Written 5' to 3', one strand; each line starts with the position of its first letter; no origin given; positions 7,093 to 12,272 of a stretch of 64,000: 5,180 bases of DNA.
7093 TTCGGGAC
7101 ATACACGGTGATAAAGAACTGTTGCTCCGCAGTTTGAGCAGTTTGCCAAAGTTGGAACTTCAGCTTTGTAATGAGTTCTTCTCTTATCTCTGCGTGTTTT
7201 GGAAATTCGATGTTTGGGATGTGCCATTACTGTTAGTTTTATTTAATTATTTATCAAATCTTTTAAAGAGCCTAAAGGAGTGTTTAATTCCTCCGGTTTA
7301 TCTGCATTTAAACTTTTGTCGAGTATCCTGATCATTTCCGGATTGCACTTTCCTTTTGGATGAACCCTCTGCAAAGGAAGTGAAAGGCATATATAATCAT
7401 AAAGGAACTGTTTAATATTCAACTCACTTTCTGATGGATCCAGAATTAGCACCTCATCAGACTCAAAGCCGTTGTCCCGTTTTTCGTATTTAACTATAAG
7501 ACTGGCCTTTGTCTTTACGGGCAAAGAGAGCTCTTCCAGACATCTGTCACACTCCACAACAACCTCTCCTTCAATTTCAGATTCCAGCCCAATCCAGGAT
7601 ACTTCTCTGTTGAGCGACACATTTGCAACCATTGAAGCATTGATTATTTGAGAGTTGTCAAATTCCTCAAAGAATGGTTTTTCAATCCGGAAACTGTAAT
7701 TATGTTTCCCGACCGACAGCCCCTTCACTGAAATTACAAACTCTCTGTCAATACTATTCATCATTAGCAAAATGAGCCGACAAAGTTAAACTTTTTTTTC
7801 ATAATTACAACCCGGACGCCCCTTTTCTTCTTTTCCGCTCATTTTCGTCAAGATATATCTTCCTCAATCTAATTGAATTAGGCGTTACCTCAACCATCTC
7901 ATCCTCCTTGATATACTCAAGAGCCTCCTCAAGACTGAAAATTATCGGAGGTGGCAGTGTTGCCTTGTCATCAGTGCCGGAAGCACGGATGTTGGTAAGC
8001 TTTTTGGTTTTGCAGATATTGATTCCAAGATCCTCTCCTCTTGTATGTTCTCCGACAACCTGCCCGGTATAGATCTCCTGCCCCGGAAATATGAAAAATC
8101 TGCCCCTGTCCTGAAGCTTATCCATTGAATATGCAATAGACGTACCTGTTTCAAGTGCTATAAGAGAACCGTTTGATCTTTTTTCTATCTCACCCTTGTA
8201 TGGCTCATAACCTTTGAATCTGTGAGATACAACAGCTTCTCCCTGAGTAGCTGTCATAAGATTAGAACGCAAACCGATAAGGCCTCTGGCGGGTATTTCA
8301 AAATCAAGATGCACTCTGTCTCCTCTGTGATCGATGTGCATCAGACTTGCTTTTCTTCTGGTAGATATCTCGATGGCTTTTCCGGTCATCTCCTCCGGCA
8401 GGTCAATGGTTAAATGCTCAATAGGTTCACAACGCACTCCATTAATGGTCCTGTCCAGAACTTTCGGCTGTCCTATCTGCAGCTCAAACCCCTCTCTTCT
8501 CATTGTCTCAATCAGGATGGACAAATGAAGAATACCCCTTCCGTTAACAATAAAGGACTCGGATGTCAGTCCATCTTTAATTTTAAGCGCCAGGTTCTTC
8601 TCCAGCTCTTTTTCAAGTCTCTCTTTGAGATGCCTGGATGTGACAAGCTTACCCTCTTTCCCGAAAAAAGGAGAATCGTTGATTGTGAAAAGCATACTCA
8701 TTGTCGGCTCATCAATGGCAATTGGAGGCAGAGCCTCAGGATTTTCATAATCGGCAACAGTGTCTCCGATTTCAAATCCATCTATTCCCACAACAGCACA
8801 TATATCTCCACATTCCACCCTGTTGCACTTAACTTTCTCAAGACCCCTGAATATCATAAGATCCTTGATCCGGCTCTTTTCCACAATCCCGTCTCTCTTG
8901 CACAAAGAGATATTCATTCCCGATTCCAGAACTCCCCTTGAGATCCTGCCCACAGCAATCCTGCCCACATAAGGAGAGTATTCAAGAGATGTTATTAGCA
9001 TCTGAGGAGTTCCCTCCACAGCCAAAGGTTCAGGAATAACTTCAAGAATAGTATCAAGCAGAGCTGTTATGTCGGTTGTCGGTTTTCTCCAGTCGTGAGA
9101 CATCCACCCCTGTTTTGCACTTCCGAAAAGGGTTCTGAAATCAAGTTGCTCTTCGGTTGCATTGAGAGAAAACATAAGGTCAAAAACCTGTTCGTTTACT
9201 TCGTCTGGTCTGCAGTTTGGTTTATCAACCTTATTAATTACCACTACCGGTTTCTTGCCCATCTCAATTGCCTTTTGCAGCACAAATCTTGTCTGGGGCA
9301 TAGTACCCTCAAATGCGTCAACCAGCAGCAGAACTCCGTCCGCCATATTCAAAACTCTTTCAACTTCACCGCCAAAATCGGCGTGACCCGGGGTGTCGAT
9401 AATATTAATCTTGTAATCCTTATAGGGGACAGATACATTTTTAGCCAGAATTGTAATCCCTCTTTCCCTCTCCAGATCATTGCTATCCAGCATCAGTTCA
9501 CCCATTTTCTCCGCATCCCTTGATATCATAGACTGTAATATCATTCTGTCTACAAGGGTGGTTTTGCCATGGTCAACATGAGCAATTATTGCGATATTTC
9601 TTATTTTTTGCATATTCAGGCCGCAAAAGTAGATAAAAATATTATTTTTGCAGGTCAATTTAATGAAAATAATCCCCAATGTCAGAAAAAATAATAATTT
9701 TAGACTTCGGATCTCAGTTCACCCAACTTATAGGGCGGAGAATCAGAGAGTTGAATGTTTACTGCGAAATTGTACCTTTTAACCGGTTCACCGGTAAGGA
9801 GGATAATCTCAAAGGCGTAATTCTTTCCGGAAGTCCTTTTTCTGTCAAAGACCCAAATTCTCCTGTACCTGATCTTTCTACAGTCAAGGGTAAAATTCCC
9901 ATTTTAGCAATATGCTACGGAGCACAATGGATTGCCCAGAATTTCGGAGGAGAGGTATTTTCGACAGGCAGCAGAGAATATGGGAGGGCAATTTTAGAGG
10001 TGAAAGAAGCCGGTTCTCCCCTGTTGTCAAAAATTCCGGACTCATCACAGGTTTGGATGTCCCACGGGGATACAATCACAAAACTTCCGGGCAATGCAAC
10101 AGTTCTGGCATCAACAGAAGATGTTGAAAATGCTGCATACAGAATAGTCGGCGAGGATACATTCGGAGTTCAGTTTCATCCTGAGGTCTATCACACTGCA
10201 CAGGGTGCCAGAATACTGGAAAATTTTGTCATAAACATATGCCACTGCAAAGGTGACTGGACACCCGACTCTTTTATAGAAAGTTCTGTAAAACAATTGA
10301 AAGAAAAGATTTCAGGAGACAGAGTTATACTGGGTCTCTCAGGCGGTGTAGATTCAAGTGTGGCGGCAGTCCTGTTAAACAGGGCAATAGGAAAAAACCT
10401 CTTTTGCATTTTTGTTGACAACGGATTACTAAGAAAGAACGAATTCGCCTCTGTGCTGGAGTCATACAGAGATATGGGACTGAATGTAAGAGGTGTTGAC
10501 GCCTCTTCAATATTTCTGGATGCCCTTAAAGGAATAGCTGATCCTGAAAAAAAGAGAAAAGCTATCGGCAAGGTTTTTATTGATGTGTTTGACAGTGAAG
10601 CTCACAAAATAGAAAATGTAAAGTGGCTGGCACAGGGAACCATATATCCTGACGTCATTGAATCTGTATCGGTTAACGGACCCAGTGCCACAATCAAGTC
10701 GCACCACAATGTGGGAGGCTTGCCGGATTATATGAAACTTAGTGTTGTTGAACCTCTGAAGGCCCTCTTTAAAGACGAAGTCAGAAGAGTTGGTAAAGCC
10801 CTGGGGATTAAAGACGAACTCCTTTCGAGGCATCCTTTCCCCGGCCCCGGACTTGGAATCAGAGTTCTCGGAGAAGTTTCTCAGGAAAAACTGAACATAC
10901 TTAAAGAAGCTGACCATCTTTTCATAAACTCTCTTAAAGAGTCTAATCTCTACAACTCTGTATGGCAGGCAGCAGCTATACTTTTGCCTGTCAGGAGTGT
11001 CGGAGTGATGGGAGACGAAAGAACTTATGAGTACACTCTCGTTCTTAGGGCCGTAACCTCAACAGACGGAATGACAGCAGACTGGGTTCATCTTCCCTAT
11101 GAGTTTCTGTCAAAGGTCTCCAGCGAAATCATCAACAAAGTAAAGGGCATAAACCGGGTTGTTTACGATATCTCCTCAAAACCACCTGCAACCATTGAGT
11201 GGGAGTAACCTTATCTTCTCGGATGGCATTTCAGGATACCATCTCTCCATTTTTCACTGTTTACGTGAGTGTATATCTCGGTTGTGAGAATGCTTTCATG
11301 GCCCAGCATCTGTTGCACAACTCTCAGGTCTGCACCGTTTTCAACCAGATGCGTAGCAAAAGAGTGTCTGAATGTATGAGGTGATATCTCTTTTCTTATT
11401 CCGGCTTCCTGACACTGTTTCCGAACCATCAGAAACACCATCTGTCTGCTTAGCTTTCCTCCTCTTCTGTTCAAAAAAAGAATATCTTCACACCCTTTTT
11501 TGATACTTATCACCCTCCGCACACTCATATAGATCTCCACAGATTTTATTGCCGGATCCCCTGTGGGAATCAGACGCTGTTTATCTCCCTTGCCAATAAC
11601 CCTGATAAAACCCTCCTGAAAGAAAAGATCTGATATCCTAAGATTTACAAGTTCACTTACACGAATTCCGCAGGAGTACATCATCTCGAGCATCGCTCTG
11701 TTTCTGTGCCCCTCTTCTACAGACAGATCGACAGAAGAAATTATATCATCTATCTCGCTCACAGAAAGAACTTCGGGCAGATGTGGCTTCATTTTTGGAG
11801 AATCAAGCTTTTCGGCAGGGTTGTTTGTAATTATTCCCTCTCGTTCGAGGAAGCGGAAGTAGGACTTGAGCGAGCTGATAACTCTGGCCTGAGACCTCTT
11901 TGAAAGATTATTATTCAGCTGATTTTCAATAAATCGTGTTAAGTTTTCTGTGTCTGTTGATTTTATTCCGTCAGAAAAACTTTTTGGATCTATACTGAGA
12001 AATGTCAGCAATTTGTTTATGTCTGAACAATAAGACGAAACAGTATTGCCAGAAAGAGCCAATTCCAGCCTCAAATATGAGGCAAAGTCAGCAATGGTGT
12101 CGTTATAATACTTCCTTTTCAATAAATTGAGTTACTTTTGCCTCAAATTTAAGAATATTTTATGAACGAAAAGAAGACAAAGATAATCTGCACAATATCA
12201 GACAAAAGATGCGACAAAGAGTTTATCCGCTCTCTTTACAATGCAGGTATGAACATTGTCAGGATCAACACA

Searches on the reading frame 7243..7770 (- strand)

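Call 39: search_protein_families(library=pfam, proteins=[window:7243-7770:-], max_evalue=1e-8)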
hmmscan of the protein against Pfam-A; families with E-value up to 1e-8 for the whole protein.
window:7243-7770:- (175 aa): 1 family
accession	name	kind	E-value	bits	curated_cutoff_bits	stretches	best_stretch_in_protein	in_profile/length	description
PF02620.22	YceD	-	3.1e-15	56.7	33.2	1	63-172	2-118/119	Large ribosomal RNA subunit accumulation protein YceD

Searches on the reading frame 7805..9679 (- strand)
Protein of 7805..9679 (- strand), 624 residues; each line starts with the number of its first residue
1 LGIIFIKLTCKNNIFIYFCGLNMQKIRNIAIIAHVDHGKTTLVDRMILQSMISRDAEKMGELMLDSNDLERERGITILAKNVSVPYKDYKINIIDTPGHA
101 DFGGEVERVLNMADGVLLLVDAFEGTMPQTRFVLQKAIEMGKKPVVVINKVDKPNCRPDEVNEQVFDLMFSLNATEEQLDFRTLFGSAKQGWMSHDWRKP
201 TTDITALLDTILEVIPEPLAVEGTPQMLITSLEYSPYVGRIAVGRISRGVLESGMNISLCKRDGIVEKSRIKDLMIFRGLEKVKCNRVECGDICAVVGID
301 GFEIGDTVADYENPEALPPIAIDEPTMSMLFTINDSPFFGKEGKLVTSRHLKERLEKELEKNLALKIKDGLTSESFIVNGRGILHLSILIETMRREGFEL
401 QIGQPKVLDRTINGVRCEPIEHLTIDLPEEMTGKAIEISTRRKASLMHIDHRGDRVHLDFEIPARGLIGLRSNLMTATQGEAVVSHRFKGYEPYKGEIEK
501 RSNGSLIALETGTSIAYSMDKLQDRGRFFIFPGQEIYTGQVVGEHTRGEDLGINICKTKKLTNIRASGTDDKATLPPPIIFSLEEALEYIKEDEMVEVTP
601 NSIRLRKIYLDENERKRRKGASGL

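Call 39: search_protein_families(library=pfam, proteins=[window:7805-9679:-], max_evalue=1e-8)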
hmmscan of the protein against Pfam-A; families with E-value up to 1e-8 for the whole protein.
window:7805-9679:- (624 aa): 4 families
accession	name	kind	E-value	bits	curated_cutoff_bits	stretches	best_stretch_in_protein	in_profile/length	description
PF00009.33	GTP_EFTU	-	1.7e-55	187.9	26.5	1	25-216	2-187/188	Elongation factor Tu GTP binding domain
PF21018.2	BipA_C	-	3.8e-45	152.6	23.8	1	503-611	1-109/110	TypA/BipA C-terminal domain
PF00679.30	EFG_C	-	2e-21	76.2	27.9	1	417-500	3-87/89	Elongation factor G C-terminus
PF03144.31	GTP_EFTU_D2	-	1e-11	45.5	30.3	1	239-309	1-73/73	Elongation factor Tu domain 2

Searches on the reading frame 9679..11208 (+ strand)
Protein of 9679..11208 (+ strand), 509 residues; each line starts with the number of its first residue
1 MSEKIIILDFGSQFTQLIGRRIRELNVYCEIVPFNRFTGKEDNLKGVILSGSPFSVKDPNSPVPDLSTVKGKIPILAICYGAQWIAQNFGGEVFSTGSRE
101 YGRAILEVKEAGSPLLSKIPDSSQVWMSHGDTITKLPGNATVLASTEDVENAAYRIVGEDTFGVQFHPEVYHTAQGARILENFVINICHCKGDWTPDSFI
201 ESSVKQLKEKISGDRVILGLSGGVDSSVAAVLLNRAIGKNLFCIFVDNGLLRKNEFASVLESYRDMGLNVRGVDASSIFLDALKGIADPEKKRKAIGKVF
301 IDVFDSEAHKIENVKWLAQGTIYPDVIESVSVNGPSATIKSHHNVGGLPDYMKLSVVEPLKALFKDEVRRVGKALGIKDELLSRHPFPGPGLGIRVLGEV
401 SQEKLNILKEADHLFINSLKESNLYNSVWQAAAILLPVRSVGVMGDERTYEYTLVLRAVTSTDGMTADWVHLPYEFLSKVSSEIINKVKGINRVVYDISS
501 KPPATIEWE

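Call 39: search_protein_families(library=pfam, proteins=[window:9679-11208:+], max_evalue=1e-8)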
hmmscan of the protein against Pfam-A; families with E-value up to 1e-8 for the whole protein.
window:9679-11208:+ (509 aa): 3 families
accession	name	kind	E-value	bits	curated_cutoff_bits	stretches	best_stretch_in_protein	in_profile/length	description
PF00958.27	GMP_synt_C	-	8.2e-44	148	27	1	418-508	2-92/92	GMP synthase C terminal domain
PF00117.34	GATase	-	3.6e-39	134.8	22.8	1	7-186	2-189/190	Glutamine amidotransferase class-I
PF02540.23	NAD_synthase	-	2.1e-09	37.3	21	0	202-273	7-79/242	NAD synthase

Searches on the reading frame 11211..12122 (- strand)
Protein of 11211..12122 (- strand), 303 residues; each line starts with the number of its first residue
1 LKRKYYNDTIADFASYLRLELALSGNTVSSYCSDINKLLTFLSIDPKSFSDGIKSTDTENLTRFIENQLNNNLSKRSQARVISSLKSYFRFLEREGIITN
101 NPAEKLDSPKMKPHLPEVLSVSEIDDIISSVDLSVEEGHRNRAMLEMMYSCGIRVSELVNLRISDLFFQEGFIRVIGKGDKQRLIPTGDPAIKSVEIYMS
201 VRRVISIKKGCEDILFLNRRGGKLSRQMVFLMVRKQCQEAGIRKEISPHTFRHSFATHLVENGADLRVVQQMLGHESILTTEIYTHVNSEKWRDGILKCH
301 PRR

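Call 39: search_protein_families(library=pfam, proteins=[window:11211-12122:-], max_evalue=1e-8)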
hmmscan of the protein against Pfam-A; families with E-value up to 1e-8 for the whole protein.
window:11211-12122:- (303 aa): 2 families
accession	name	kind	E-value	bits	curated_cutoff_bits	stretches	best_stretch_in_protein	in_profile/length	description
PF00589.27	Phage_integrase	-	4.7e-48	163.7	27.1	1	119-290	3-171/172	Phage integrase family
PF02899.23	Phage_int_SAM_1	-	1.1e-15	58.1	22.3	1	10-96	1-83/83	Phage integrase, N-terminal SAM-like domain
